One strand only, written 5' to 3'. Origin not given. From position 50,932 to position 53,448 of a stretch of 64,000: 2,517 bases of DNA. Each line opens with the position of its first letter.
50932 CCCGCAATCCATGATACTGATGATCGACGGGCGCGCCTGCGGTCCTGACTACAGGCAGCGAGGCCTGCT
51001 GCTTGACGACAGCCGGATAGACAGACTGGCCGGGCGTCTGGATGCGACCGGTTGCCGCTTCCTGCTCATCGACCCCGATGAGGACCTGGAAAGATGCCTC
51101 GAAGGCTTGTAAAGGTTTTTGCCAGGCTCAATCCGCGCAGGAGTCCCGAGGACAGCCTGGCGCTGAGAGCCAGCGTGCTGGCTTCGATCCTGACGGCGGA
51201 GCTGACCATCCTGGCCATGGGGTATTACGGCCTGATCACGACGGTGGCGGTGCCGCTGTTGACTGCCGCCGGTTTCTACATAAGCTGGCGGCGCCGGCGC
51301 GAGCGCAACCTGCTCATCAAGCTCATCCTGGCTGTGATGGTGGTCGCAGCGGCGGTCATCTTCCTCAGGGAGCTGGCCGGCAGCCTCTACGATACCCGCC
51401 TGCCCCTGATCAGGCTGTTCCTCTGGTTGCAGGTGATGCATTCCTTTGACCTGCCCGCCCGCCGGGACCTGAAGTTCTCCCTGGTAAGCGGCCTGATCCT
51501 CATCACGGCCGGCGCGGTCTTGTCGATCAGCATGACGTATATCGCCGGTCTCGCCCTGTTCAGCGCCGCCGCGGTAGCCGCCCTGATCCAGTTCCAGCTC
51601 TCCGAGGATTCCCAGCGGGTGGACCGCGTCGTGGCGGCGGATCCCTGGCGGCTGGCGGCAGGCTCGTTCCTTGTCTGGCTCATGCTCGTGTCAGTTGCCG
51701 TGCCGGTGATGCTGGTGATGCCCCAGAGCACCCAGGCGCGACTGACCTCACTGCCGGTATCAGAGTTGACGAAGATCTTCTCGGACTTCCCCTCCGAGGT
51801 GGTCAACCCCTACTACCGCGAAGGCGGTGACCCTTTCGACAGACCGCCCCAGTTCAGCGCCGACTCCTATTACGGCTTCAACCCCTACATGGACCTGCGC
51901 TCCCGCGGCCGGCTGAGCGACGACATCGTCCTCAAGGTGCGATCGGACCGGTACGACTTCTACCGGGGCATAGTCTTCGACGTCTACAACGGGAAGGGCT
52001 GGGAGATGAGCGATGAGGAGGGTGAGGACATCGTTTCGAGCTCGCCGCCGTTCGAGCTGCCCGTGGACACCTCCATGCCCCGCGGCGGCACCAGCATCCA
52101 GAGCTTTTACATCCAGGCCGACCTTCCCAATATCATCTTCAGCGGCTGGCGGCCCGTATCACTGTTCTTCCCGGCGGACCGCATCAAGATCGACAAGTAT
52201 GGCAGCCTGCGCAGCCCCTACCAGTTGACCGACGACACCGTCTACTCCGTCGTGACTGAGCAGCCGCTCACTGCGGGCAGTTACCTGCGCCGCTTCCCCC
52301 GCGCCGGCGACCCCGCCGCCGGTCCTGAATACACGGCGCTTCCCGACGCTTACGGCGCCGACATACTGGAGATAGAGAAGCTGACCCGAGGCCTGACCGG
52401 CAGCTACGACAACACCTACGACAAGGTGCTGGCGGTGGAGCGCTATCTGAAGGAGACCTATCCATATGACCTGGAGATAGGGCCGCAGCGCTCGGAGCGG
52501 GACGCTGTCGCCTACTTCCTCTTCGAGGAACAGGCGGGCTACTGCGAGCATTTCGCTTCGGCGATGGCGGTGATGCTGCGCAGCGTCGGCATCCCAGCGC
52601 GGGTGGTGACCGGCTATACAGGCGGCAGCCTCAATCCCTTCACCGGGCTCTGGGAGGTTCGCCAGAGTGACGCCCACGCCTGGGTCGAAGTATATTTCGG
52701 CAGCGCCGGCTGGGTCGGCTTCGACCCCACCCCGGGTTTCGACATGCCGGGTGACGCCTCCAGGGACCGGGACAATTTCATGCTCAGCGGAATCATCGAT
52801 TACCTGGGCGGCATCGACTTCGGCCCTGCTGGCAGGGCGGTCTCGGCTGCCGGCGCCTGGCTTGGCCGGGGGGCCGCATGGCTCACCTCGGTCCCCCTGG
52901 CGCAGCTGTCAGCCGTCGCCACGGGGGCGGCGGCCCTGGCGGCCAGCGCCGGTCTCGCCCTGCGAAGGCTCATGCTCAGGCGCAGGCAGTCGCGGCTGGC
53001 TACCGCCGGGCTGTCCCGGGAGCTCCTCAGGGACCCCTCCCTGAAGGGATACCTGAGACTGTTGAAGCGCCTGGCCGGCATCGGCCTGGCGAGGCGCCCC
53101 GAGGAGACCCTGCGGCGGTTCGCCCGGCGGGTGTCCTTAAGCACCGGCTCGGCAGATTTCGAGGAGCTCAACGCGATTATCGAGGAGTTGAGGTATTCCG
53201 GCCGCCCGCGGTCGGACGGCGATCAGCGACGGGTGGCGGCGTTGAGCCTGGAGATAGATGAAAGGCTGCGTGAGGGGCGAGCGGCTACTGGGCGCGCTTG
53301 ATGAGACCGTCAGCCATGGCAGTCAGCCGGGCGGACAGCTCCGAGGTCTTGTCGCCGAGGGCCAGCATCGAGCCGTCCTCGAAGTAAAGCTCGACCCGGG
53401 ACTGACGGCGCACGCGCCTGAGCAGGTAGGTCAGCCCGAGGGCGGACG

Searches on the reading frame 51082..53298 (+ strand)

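Call 76: search_protein_families(library=pfam, proteins=[window:51082-53298:+], max_evalue=0.00001)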
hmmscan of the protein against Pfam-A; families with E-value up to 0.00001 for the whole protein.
window:51082-53298:+ (739 aa): 3 families
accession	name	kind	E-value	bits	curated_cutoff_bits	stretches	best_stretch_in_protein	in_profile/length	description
PF01841.26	Transglut_core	-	4.8e-29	101.2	23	1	433-549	2-108/108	Transglutaminase-like superfamily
PF11992.13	TgpA_N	-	7.9e-20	71.6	30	1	45-395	13-329/333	TgpA N-terminal domain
PF13559.11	DUF4129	-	1.2e-10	41.7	24.8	1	657-720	2-66/69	Domain of unknown function (DUF4129)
